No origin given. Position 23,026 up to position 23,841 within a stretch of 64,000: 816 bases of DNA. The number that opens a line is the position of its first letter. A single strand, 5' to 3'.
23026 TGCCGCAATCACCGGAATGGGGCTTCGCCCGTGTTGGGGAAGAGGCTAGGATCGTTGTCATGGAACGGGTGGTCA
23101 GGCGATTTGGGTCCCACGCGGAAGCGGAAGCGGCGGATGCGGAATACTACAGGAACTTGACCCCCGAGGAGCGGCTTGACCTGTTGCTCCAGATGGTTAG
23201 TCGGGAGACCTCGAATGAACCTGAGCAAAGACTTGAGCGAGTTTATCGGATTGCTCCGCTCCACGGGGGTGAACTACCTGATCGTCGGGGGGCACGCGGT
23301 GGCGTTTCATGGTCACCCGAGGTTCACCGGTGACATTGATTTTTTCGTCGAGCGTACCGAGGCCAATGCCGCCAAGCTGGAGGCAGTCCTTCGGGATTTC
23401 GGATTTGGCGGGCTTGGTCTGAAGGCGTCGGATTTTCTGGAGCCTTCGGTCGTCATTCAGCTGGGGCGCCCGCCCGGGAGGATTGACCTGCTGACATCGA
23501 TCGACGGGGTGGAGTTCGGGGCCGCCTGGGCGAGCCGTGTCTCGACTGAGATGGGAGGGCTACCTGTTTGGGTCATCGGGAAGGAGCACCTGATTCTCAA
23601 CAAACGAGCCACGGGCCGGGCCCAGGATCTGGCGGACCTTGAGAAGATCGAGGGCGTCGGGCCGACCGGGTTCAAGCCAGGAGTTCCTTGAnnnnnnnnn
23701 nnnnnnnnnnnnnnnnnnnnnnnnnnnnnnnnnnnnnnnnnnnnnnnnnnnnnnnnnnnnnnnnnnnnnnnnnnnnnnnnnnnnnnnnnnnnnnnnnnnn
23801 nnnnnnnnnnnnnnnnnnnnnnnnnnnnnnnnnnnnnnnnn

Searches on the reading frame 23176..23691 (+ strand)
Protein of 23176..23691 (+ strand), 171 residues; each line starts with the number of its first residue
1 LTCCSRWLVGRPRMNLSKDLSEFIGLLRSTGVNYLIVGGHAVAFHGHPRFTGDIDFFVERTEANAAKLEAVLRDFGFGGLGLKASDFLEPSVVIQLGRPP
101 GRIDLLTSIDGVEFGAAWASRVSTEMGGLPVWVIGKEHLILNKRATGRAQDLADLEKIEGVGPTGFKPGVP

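Call 48: search_protein_families(library=pfam, proteins=[window:23176-23691:+], max_evalue=0.0001)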
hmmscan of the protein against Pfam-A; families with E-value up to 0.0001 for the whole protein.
window:23176-23691:+ (171 aa): 2 families
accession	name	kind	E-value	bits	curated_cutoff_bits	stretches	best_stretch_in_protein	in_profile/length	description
PF09970.15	DUF2204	-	1.4e-07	31.7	20.3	1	18-159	3-145/181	Nucleotidyl transferase of unknown function (DUF2204)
PF19502.5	DUF6036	-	2.2e-06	28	23.6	1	25-157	11-117/164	Nucleotidyltransferase of unknown function (DUF6036)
